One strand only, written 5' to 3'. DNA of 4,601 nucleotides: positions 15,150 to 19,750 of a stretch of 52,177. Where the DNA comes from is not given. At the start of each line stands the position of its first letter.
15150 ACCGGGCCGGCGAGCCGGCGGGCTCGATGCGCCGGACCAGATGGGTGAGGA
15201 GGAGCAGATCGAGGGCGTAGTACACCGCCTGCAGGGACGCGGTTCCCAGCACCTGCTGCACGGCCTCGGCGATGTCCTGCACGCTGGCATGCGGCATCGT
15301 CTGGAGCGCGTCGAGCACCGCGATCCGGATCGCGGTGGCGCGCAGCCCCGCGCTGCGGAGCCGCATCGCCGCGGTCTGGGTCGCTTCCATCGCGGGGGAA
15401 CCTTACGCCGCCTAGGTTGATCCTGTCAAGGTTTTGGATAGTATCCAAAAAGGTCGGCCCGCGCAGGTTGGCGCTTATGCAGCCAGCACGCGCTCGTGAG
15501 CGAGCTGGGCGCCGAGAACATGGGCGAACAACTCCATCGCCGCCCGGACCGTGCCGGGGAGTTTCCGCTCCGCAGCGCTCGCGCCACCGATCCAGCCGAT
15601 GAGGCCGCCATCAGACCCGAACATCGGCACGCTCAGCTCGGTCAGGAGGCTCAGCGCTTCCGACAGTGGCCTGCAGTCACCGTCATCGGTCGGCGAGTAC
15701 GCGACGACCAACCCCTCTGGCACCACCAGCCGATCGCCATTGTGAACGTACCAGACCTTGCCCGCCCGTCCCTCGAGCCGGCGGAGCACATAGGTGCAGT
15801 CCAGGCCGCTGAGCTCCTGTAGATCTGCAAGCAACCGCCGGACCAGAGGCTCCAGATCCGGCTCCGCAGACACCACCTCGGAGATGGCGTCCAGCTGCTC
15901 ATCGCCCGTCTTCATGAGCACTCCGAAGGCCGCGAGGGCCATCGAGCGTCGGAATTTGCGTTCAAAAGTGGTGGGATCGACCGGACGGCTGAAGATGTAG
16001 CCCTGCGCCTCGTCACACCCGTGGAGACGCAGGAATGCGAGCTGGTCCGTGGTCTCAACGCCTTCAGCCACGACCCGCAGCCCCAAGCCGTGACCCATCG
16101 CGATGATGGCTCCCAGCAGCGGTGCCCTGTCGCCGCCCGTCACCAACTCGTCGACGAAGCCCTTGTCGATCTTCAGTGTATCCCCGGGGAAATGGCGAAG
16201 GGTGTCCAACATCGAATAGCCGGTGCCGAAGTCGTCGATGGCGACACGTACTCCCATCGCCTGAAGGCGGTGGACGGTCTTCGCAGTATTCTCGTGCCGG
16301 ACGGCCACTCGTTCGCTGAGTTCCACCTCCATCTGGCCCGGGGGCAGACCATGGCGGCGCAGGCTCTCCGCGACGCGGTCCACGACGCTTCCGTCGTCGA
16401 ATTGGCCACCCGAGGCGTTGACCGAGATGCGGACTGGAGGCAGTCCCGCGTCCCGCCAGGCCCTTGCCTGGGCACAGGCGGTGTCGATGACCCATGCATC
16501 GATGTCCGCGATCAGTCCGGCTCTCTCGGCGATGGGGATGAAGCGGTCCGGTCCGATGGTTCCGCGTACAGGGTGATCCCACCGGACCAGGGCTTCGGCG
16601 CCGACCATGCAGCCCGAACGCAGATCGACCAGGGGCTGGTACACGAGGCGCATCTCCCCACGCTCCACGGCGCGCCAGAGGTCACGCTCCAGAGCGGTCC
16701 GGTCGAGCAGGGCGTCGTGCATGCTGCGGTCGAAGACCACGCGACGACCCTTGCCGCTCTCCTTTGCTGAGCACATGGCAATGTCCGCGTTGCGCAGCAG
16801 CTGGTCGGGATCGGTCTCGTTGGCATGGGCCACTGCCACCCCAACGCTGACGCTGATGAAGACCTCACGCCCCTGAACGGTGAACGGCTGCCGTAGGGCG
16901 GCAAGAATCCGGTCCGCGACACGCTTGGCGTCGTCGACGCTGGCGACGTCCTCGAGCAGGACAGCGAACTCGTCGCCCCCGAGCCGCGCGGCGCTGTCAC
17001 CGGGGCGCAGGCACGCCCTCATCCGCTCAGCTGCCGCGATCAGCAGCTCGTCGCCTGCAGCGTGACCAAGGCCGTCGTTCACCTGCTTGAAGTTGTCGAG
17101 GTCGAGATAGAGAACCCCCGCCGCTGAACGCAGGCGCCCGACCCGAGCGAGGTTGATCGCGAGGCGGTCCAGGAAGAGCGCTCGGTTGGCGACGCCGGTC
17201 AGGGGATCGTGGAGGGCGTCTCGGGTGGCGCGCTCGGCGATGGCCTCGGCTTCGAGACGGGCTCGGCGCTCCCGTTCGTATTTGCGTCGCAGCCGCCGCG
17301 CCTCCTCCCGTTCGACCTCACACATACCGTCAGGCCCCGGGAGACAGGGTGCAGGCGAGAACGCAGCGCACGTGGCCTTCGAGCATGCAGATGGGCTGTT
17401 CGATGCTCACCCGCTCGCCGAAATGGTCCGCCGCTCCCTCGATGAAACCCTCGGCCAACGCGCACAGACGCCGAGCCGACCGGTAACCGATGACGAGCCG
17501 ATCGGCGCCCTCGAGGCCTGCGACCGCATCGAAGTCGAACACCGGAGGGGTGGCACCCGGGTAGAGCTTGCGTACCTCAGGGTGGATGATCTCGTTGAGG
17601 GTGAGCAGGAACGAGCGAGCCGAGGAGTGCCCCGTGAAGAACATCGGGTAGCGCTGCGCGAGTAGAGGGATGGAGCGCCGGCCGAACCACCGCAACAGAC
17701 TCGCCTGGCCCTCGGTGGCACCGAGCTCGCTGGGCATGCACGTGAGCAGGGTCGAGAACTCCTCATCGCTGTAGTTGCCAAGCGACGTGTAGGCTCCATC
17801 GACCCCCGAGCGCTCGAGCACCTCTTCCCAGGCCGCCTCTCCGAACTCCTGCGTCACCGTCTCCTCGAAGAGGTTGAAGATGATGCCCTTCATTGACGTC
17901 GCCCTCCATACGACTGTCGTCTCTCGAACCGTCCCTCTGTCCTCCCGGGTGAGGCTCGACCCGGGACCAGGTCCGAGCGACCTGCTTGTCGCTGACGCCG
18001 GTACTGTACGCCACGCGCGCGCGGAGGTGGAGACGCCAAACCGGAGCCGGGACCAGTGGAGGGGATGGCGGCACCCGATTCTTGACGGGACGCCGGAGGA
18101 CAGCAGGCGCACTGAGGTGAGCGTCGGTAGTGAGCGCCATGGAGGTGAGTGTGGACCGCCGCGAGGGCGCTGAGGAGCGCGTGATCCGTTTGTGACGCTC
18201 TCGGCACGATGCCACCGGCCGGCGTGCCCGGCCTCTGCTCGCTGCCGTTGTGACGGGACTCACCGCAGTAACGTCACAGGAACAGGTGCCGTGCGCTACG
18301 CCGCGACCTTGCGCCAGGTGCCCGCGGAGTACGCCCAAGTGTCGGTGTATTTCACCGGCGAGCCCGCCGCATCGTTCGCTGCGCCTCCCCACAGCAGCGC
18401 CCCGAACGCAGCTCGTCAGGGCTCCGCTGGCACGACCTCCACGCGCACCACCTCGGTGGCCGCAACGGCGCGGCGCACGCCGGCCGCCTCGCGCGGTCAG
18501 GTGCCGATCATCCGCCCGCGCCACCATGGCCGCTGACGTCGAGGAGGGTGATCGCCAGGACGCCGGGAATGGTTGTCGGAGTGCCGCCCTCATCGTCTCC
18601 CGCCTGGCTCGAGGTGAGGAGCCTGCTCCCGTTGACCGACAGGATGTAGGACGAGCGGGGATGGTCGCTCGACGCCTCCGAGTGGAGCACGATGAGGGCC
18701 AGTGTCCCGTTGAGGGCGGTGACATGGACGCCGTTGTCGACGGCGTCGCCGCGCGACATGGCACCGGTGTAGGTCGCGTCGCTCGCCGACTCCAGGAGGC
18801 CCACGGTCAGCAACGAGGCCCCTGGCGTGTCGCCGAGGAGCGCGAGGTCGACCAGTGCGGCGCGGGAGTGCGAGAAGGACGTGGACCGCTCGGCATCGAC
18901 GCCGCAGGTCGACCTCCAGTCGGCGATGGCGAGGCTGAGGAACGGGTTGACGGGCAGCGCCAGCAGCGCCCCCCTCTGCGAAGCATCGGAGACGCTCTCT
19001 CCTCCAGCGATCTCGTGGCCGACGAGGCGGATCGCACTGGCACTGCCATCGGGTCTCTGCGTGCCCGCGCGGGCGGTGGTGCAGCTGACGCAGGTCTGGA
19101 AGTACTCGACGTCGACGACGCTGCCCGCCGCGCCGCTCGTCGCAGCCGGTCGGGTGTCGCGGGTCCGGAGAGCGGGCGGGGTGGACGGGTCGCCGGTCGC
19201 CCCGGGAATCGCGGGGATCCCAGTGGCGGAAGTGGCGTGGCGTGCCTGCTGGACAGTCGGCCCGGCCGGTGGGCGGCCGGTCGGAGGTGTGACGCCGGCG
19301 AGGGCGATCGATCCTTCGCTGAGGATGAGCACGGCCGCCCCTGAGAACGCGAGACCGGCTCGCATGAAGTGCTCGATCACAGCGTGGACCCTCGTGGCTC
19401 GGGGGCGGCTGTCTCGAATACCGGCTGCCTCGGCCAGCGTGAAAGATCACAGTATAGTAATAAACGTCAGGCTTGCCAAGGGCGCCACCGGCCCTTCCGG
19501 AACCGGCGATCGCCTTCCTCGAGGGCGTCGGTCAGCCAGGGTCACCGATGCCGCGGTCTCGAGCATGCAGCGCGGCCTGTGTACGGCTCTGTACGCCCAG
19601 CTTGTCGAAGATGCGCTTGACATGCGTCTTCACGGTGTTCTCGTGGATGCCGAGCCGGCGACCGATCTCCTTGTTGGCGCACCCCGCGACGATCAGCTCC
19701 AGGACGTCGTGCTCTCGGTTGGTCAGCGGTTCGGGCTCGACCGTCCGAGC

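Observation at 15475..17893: Stand-alone H-NOX heme sensor coupled to a GGDEF-EAL enzyme in a high-GC actinobacterial-type genome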

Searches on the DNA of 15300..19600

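Call 82: search_rna_families(source=window, start=15300, end=19600, threshold=evalue, max_evalue=1)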
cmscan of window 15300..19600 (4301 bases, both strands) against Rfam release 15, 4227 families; matches with E-value up to 1: 3.
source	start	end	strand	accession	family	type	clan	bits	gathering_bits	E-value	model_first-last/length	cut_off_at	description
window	16852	16897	+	RF01131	sR47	Gene; snRNA; snoRNA; CD-box;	CL00132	20.4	40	0.12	1-55/55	no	Small nucleolar RNA sR47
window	16852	16884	+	RF01126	sR41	Gene; snRNA; snoRNA; CD-box;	-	18.2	54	0.45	1-53/53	no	Small nucleolar RNA sR41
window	15578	15695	-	RF02886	npcTB_6715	Gene; sRNA;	-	15.6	72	0.85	1-212/212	no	Mycobacterium sRNA 6715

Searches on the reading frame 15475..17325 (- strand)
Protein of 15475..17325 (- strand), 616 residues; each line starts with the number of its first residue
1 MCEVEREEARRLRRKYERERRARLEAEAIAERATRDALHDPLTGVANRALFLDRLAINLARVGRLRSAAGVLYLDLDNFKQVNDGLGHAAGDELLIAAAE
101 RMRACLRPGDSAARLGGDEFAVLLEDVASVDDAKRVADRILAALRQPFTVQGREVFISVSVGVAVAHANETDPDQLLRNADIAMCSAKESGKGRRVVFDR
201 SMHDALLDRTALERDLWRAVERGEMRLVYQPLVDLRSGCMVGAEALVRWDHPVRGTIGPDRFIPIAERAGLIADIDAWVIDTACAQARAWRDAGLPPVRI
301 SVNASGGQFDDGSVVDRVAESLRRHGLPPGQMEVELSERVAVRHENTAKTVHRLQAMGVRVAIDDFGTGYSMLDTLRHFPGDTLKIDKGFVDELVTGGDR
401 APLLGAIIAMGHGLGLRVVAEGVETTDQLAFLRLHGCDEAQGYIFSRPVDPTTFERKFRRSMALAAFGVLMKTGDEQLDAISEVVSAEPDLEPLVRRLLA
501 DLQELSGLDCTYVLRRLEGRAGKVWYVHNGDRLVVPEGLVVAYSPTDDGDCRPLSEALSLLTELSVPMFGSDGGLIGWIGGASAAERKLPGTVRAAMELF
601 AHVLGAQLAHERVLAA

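Call 3: search_protein_families(library=pfam, proteins=[window:15475-17325:-], max_evalue=0.01)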
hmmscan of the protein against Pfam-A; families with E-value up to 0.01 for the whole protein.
window:15475-17325:- (616 aa): 2 families
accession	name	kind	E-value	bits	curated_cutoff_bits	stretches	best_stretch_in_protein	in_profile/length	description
PF00563.25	EAL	-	9.7e-73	244.9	31.3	1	214-448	2-236/236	EAL domain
PF00990.26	GGDEF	-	4.9e-47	160.1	23.8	1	37-193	1-160/161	Diguanylate cyclase, GGDEF domain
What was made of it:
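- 15475..17325 (-): H-NOX-associated bifunctional c-di-GMP enzyme, 616 aa: N-terminal helix, GGDEF, EAL, degenerate GAF. Its start is 4 nt after the hnoX stop. Pfam GGDEF E=4.9e-47 and EAL E=9.7e-73 (call 3).
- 16747..17217 (-): GGDEF (diguanylate cyclase) domain, residues 37-193. GGDEF at 116-120 and an RxxD I-site (RPGD, 107-110). Pfam, call 3.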

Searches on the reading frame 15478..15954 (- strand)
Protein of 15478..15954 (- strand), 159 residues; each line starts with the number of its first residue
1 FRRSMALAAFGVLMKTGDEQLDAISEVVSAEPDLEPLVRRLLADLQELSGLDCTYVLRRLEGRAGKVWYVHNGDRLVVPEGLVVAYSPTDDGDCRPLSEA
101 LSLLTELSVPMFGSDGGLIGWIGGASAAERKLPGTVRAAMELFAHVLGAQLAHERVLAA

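Call 16: find_homologous_proteins(query=window:15478-15954:-, max_evalue=0.001)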
Query seq(159 aa) (159 aa): 1 proteins with E <= 0.001 among 582 candidates.
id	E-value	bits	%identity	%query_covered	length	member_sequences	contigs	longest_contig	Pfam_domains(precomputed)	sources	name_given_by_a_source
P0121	2.6e-71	256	100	75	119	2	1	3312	-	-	-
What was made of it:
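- Tried and rejected: Word-indexed homology search with the C-terminal 159 aa. It found only the window's own fragment (call 16).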

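Call 22: search_protein_families(library=pfam, proteins=[window:15478-15954:-], max_evalue=10)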
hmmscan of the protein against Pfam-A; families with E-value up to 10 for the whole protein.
seq(159 aa): 1 family
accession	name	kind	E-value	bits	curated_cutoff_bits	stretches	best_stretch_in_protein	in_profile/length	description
PF01590.32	GAF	-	0.13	13.2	22.4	1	33-129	1-110/133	GAF domain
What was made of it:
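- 15478..15858 (-): C-terminal degenerate GAF domain (residues ~490-616, preceded by a ~40-aa helical linker). Relative to its GAF subfamily it has an 18-aa deletion, and it has lost both conserved Cys (DTLC deleted; GTLCGAS changed to GWIGGAS). Pfam GAF only E=0.13 (call 22).
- On GAF domain (C-terminal region, residues ~490-616): GAF is the best hit, but at E=0.13, 13.2 bits against a cut-off of 22.4 (call 22).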

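Call 29: predict_structure(protein=window:15478-15954:-)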
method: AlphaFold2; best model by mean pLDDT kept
length: 159 residues; sequences in the alignment: 1
mean_pLDDT: 39.8   pTM: 0.34
mean pLDDT of the five models: 39.8, 36.5, 36.2, 35.5, 35.0
residues with pLDDT >= 90: 0; 70-90: 0; 50-70: 37; < 50: 122
segments of 3 or more residues with pLDDT < 50: 1-20, 48-50, 62-159
pLDDT, mean of each block of 10 residues (from residue 1): 29 40 56 62 57 53 32 25 31 38 40 34 30 37 41 31
secondary structure, 60 per line:
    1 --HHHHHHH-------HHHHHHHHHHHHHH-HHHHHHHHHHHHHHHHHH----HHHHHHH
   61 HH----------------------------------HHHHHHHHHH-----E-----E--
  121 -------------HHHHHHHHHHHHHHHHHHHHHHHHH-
elements in order: H3-9 H17-30 H32-49 H54-62 H97-106 H134-158
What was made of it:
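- Tried and rejected: Single-sequence AlphaFold of the C-terminal domain. pLDDT was 39.8, which is unusable (call 29).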

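Call 43: search_protein_representatives(protein=window:15478-15954:-)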
Query: 159 residues. Proteins with E-value up to 0.001 (for the whole library): 98; up to 1e-10: 4; up to 1e-30: 2. The best 98 are listed.
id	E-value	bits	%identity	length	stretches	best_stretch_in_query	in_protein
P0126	8.4e-96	334.3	99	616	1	1-159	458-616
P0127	8.0e-37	142.8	51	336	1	2-159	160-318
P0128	1.2e-13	67.5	39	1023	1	17-152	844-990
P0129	3.3e-11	59.6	37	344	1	18-157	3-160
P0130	1.4e-10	57.5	40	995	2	21-86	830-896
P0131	2.3e-10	56.8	41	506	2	21-95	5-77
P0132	4.3e-10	56.0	38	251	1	21-157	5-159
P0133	2.3e-09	53.6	35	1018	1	19-151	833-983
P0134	1.2e-08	51.3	37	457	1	4-153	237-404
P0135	2.2e-08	50.4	38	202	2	18-95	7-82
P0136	4.7e-08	49.3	43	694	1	21-151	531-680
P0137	4.8e-08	49.3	39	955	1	28-154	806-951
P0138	6.8e-08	48.8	37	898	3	17-97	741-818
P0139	1.4e-07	47.8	42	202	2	30-89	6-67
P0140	1.6e-07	47.6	35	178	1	16-157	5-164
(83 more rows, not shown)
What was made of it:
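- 15478..15858 (-): Exhaustive HMMER search: 98 hits at E<=1e-3 (call 43).
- On GAF domain (C-terminal region, residues ~490-616): phmmer against 1.84 billion representatives: 98 hits at E<=1e-3 (call 43).
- Tried and rejected: The exhaustive HMMER search was needed (call 43).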

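Call 45: search_protein_families(library=pfam, alignment_id=A3, max_evalue=0.001)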
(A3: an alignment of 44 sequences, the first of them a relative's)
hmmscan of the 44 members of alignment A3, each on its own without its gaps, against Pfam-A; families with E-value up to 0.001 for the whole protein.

A. member 1, P0127 (336 aa): 1 family
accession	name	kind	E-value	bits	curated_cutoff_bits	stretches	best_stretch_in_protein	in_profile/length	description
PF00563.25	EAL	-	1.2e-41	143.1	31.3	1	2-149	88-236/236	EAL domain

B. families by the number of members that match (of 44 scanned): 19 families
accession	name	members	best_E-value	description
PF13185.12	GAF_2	31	1e-24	GAF domain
PF00990.26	GGDEF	28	5.1e-46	Diguanylate cyclase, GGDEF domain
PF01590.32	GAF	27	1e-17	GAF domain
PF13492.12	GAF_3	17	2.6e-10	GAF domain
PF00563.25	EAL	16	2.9e-78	EAL domain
PF00989.32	PAS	6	8.7e-24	PAS fold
PF08448.16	PAS_4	6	2.8e-19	PAS fold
PF13426.13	PAS_9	6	9.8e-17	PAS domain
PF08447.18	PAS_3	4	1.8e-13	PAS fold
PF13188.13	PAS_8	3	7.4e-14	PAS domain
PF00512.31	HisKA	2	4e-14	His Kinase A (phospho-acceptor) domain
PF02518.31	HATPase_c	1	2.2e-25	Histidine kinase-, DNA gyrase B-, and HSP90-like ATPase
PF13520.12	AA_permease_2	1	3.2e-22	Amino acid permease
PF00072.30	Response_reg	1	3.1e-21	Response regulator receiver domain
PF00324.27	AA_permease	1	1.8e-08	Amino acid permease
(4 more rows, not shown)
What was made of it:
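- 15478..15858 (-): Of 44 hits scanned, 31 are GAF_2 proteins (call 45).
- On GAF domain (C-terminal region, residues ~490-616): 31 of 44 hits scanned carry GAF_2 (call 45).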

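Call 54: predict_structure(alignment_id=A4)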
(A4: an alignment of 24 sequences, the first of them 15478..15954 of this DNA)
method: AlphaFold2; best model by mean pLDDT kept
length: 159 residues; sequences in the alignment: 24
mean_pLDDT: 89.1   pTM: 0.82
mean pLDDT of the five models: 89.1, 89.0, 88.7, 87.4, 87.3
residues with pLDDT >= 90: 114; 70-90: 27; 50-70: 16; < 50: 2
segments of 3 or more residues with pLDDT < 50: none
pLDDT, mean of each block of 10 residues (from residue 1): 58 64 84 94 97 97 95 97 87 86 96 95 97 94 95 92
secondary structure, 60 per line:
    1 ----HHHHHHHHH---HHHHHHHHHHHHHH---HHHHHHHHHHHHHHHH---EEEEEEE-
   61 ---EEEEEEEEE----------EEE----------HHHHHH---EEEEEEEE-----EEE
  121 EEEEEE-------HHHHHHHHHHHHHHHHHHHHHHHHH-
elements in order: H5-13 H17-30 H34-49 E53-59 E64-72 E83-85 H96-101 E105-112 E118-126 H134-158
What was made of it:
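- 15478..15858 (-): AF2 with A4: pLDDT 89.1 (call 54).
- On GAF domain (C-terminal region, residues ~490-616): AF2 pLDDT 89.1 (call 54).
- Tried and rejected: It was redone with alignment A4 (call 54).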

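Call 58: fold_search(model_id=the predicted structure, library=pdb)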
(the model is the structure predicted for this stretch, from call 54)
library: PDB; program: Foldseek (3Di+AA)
matches with E <= 10: 1040; with E <= 0.001: 248
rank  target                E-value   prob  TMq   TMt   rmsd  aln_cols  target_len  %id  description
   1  5hsq                  7.6e-07  1.00  0.69  0.24   5.7       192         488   16  The surface engineered photosensory module (PAS-GAF-PHY) of the bacterial phytochrome Agp1 (AtBphP1) in the Pr form, chr (released 2016-08-03)
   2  9itf_C                2.7e-06  1.00  0.67  0.26   9.3       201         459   18  Cryo-EM structure of full-length phyB(Y276H)-PIF6beta complex (released 2025-06-04)
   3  2o9b                  3.2e-06  1.00  0.68  0.37   5.7       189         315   15  Crystal Structure of Bacteriophytochrome chromophore binding domain (released 2007-03-06)
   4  9itf_A                3.4e-06  1.00  0.66  0.23  10.0       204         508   18  Cryo-EM structure of full-length phyB(Y276H)-PIF6beta complex (released 2025-06-04)
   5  6baf                  5.0e-06  1.00  0.64  0.36   7.3       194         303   18  Structure of the chromophore binding domain of Stigmatella aurantiaca phytochrome P1, wild-type (released 2018-09-19)
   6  3s7q                  5.7e-06  1.00  0.67  0.36   5.4       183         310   16  Crystal Structure of a Monomeric Infrared Fluorescent Deinococcus radiodurans Bacteriophytochrome chromophore binding do (released 2012-01-11)
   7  3s7n                  5.7e-06  1.00  0.68  0.37   5.8       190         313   15  Crystal Structure of the alternate His 207 conformation of the Infrared Fluorescent D207H variant of Deinococcus Bacteri (released 2011-12-21)
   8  8co5                  5.7e-06  1.00  0.68  0.25   6.5       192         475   15  The surface-engineered photosensory module (PAS-GAF-PHY) of the bacterial phytochrome Agp1 (AtBphP1) in the Pr form with (released 2024-03-06)
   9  4q0h                  5.7e-06  1.00  0.68  0.36   5.7       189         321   15  Deinococcus radiodurans BphP PAS-GAF (released 2014-07-16)
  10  5nfx                  5.7e-06  1.00  0.58  0.31   6.4       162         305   14  Deinococcus radiodurans BphP PAS-GAF Y263F mutant (released 2018-04-18)
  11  4rq9                  5.7e-06  1.00  0.67  0.37   7.3       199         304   18  Crystal structure of the chromophore-binding domain of Stigmatella aurantiaca bacteriophytochrome (Thr289His mutant) in  (released 2016-05-11)
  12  6bap_A                6.0e-06  1.00  0.68  0.23   6.9       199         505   18  Stigmatella aurantiaca bacterial phytochrome PAS-GAF-PHY, T289H mutant (released 2018-09-19)
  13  4e04_B                6.8e-06  1.00  0.69  0.37   5.4       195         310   15  RpBphP2 chromophore-binding domain crystallized by homologue-directed mutagenesis. (released 2012-07-25)
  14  6t3l_A                6.8e-06  1.00  0.59  0.32   5.7       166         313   14  PAS-GAF fragment from Deinococcus radiodurans phytochrome in dark state (released 2020-04-08)
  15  4o01_D                7.3e-06  1.00  0.66  0.24   6.3       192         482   15  Crystal Structure of D. radiodurans Bacteriophytochrome Photosensory Core Module in its Illuminated Form (released 2014-05-07)
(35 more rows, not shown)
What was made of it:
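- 15478..15858 (-): Foldseek top hits are phytochrome GAF domains, prob 1.00, TM ~0.68 (call 58).
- On GAF domain (C-terminal region, residues ~490-616): Foldseek against PDB: top hits are phytochrome GAF domains, prob 1.00 (call 58).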
